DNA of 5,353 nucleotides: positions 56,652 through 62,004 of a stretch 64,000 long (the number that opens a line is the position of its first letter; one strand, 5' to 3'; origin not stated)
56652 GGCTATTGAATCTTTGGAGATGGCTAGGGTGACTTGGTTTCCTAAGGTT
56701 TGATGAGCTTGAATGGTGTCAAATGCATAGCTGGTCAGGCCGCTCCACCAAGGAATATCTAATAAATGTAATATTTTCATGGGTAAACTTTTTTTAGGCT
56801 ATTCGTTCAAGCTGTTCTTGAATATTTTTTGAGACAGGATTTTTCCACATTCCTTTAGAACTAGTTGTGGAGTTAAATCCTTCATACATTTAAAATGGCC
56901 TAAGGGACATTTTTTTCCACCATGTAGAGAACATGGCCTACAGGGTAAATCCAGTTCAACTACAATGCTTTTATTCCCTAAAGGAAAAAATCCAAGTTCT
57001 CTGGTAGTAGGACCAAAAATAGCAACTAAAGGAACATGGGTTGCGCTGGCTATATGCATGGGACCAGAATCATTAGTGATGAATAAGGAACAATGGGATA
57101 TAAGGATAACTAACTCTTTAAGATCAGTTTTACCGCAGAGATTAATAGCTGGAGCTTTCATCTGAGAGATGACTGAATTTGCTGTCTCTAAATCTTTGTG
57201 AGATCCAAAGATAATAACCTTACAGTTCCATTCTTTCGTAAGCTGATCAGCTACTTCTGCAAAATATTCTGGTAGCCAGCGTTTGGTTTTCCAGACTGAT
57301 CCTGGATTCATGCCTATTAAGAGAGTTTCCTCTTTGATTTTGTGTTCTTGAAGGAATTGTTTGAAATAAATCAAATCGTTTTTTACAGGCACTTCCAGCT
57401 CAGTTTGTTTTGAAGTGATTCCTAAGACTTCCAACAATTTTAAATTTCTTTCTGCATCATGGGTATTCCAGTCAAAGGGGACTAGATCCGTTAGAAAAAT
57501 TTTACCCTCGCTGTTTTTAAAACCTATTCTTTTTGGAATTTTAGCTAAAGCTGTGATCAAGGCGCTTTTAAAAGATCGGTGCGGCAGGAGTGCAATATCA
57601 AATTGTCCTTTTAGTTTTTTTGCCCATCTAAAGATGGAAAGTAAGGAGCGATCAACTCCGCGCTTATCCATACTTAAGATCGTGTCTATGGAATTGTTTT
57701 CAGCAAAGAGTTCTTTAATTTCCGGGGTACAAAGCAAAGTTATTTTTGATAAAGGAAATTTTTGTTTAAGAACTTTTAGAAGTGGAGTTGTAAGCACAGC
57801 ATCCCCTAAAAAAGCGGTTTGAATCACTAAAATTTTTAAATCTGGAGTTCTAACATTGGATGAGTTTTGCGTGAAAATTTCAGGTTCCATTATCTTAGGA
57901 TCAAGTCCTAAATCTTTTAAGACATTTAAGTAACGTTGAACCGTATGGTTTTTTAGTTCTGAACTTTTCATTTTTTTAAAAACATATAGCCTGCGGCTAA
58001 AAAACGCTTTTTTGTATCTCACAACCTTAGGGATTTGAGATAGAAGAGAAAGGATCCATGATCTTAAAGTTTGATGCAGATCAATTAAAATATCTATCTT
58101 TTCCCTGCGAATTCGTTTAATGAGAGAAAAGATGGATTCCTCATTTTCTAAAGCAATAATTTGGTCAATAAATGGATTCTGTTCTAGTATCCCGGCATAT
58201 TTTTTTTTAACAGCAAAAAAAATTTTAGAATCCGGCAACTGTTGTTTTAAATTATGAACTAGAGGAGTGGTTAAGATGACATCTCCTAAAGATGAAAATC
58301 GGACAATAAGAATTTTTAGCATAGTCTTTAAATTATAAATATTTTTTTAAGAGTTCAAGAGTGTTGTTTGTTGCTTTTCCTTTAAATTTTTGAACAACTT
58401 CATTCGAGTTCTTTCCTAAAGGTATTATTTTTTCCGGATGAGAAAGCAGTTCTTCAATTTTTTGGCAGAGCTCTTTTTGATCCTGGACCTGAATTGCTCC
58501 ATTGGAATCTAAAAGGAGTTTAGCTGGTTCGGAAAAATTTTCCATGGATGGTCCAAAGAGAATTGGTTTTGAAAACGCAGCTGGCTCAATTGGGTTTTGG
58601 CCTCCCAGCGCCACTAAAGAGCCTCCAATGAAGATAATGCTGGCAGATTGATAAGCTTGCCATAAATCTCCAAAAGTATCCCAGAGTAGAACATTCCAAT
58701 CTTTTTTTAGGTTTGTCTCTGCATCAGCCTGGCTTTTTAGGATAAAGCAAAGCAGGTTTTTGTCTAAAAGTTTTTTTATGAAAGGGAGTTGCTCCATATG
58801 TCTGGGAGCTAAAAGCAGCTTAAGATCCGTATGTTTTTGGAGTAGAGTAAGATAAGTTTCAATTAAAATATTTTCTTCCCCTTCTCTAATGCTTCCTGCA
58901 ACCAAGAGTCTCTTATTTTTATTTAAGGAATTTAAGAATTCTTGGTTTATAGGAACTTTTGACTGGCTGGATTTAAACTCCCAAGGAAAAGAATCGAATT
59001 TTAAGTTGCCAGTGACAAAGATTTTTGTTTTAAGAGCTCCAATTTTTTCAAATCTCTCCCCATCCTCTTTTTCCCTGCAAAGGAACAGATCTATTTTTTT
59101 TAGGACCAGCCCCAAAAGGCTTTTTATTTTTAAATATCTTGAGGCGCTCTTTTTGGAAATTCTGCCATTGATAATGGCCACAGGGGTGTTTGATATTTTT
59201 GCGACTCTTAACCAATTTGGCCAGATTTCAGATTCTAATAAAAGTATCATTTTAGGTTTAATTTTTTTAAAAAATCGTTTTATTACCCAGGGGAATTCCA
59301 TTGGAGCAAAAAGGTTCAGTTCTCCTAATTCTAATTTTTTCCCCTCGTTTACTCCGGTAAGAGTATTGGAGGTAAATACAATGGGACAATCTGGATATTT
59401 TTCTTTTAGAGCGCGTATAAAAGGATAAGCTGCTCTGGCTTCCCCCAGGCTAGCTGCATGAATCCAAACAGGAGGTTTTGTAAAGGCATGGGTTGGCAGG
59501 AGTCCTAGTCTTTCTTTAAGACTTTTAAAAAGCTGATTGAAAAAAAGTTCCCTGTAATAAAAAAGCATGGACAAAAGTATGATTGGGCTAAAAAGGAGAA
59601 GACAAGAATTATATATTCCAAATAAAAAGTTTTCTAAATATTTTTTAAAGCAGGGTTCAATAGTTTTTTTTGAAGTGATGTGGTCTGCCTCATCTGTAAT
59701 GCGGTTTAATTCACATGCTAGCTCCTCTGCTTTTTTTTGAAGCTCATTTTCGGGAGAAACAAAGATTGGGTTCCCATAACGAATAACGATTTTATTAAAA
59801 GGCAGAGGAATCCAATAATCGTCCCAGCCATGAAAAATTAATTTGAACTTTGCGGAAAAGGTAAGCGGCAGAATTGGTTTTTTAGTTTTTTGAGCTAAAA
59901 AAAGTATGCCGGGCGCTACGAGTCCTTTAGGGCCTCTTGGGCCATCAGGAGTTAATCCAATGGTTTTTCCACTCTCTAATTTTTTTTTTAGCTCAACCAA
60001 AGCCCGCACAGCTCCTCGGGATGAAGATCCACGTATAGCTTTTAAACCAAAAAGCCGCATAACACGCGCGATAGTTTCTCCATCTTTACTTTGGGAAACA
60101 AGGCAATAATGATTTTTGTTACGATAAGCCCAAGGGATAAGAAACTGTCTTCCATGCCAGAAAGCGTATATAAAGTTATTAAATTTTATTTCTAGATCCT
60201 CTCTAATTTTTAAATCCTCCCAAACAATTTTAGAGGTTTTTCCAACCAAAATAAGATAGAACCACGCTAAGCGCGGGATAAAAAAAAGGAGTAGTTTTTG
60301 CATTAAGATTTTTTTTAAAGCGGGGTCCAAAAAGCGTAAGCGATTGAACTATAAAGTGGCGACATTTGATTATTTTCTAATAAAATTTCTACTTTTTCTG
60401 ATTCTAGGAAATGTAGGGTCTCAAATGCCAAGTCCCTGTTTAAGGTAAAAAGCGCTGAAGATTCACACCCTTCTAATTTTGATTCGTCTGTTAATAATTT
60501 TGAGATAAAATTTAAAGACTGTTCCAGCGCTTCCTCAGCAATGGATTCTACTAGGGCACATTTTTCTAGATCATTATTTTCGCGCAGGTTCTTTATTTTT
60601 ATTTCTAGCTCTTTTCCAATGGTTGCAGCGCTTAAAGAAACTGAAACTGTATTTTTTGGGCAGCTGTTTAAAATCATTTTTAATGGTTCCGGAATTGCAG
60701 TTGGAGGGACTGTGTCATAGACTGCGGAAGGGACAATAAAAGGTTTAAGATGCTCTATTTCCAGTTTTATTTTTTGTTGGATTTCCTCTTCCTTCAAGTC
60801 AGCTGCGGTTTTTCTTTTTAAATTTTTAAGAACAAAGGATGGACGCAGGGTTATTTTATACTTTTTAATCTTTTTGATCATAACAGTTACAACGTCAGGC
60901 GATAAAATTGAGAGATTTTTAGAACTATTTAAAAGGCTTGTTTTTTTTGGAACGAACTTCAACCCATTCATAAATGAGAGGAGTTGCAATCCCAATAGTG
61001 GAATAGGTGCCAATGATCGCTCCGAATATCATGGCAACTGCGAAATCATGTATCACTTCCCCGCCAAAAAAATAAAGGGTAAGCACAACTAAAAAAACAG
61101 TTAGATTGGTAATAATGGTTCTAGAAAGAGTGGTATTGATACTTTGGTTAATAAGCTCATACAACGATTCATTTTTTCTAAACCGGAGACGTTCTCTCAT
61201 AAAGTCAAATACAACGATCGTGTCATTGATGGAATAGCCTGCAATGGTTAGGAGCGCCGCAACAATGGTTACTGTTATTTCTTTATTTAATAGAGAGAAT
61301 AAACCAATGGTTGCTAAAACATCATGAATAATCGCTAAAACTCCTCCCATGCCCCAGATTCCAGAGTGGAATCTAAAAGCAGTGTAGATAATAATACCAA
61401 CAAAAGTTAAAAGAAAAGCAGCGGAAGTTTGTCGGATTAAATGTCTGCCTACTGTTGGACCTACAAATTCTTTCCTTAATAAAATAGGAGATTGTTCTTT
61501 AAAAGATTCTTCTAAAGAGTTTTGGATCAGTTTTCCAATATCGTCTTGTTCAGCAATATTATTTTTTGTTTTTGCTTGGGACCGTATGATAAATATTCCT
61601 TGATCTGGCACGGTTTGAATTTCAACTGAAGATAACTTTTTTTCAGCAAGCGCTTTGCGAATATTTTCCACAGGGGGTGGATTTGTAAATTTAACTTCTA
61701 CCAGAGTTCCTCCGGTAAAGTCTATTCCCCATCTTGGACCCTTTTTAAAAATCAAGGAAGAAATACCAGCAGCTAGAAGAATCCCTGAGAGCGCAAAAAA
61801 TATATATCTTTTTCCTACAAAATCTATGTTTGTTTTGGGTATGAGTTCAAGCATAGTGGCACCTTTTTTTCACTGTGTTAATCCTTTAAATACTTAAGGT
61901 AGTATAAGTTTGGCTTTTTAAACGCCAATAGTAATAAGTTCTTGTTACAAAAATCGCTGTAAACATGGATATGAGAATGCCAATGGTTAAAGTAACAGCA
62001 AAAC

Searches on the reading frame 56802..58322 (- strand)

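Call 77: search_protein_families(library=ncbifam, proteins=[window:56802-58322:-], max_evalue=1e-8)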
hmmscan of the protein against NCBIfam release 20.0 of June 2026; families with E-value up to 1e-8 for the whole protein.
window:56802-58322:- (507 aa): 6 families
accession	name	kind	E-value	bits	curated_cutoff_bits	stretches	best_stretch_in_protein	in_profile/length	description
TIGR02195.1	heptsyl_trn_II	equivalog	9.1e-67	225.6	134.6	1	163-495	1-337/339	lipopolysaccharide heptosyltransferase II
TIGR02201.1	heptsyl_trn_III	equivalog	4.9e-54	183.7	170.2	2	163-441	1-291/344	putative lipopolysaccharide heptosyltransferase III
NF007742.0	PRK10422.1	equivalog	2.8e-45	154.6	467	2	162-442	6-294/352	lipopolysaccharide core heptosyltransferase RfaQ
NF008162.0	PRK10916.1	equivalog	1.3e-41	143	569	1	162-498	1-345/348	ADP-heptose--LPS heptosyltransferase RfaF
TIGR02193.1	heptsyl_trn_I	equivalog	1e-40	139.9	185.3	2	163-442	1-287/320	lipopolysaccharide heptosyltransferase I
NF008204.0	PRK10964.1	equivalog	7e-12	45.1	437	0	314-443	160-286/322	lipopolysaccharide heptosyltransferase RfaC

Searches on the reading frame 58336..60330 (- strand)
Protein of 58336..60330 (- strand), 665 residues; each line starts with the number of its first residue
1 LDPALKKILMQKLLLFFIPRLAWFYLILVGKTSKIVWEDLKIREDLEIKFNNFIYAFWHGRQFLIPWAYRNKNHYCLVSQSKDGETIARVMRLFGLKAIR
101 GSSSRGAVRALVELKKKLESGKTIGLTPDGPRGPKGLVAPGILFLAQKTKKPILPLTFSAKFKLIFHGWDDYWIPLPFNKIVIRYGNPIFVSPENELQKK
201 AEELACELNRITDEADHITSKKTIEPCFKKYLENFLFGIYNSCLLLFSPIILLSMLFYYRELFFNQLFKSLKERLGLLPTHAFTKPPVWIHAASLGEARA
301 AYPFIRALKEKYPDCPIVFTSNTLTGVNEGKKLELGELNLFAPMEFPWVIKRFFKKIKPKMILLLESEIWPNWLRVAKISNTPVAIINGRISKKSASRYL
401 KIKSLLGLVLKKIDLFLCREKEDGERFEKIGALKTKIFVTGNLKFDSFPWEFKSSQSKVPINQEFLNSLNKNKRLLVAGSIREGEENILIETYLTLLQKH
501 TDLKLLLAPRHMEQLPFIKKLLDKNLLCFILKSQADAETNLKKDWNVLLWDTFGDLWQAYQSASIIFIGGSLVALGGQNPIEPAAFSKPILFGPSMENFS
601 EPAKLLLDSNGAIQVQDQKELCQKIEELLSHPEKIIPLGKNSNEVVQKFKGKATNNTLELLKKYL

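Call 77: search_protein_families(library=ncbifam, proteins=[window:58336-60330:-], max_evalue=1e-8)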
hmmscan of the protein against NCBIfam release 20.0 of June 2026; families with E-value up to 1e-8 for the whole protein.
window:58336-60330:- (665 aa): 5 families
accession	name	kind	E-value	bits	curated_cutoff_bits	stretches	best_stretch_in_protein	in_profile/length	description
NF004388.0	PRK05749.1-4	equivalog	8.2e-101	337.6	438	1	238-664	5-420/425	lipid IV(A) 3-deoxy-D-manno-octulosonic acid transferase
NF004386.0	PRK05749.1-2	equivalog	1.4e-77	261.3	524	1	239-663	5-425/433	lipid IV(A) 3-deoxy-D-manno-octulosonic acid transferase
NF004385.0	PRK05749.1-1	equivalog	5.3e-77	259.2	590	1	238-665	4-420/425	lipid IV(A) 3-deoxy-D-manno-octulosonic acid transferase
NF004389.0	PRK05749.1-5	equivalog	7.9e-75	252.2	363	1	244-650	8-398/402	lipid IV(A) 3-deoxy-D-manno-octulosonic acid transferase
NF004387.0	PRK05749.1-3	equivalog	4.4e-59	200.4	617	1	272-665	43-423/440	lipid IV(A) 3-deoxy-D-manno-octulosonic acid transferase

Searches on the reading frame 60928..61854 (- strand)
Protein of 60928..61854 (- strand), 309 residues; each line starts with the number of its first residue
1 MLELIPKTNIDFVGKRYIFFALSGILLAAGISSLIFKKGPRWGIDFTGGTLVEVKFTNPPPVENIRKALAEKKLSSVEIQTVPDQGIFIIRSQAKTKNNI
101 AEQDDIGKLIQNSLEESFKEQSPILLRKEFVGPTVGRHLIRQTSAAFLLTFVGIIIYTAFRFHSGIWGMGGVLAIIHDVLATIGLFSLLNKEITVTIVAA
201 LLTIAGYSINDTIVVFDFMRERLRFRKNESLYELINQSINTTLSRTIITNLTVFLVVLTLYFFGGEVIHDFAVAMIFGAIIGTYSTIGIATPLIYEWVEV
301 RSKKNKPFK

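Call 77: search_protein_families(library=ncbifam, proteins=[window:60928-61854:-], max_evalue=1e-8)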
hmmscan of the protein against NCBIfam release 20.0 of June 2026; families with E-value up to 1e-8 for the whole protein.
window:60928-61854:- (309 aa): 19 families
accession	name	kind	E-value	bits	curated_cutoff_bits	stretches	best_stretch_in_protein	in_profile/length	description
TIGR00966.2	transloc_SecF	equivalog_domain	2.6e-85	286.3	160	1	10-297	1-279/279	protein translocase subunit SecF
NF009583.0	PRK13024.1-3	subfamily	4.6e-79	266.3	721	1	5-305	452-741/755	protein translocase subunit SecDF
NF009585.0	PRK13024.1-5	equivalog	1.3e-68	231.9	1037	1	4-306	664-986/993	protein translocase subunit SecDF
NF011315.0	PRK14726.1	equivalog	7.4e-68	229.4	1249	1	4-295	541-825/855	protein translocase subunit SecDF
NF009581.0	PRK13024.1-1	equivalog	2.6e-56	191.2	1058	1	8-306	447-738/752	protein translocase subunit SecDF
NF009580.0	PRK13023.1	equivalog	1.3e-50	172.4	1153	1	3-296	462-749/775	protein translocase subunit SecDF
TIGR00916.1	2A0604s01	subfamily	6.1e-49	166.7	148.6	1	96-287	47-231/231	SecD/SecF family protein translocase subunit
NF009584.0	PRK13024.1-4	equivalog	4.5e-48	164.2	1171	1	9-304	450-738/759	protein translocase subunit SecDF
NF009582.0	PRK13024.1-2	equivalog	4.7e-34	117.5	723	1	19-306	536-833/859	protein translocase subunit SecDF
NF009540.0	PRK12911.1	equivalog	1.6e-25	88.7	1878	1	137-298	1230-1395/1403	bifunctional preprotein translocase subunit SecD/SecF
NF046001.1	SecDF_plasm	equivalog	2.2e-22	79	500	1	26-306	554-854/878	protein translocase subunit SecDF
NF006353.0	PRK08578.1-1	subfamily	5.6e-19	68.6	282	1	26-283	14-260/281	preprotein translocase subunit SecF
NF006357.0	PRK08578.2-1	equivalog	2.1e-18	67.1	304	1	21-289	10-265/282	preprotein translocase subunit SecF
NF041305.1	SecF_Halo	equivalog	8.8e-18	64.6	420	1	40-281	45-267/289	protein translocase subunit SecF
TIGR01129.1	secD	equivalog_domain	2.3e-16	59.9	244.4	1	127-293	234-396/397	protein translocase subunit SecD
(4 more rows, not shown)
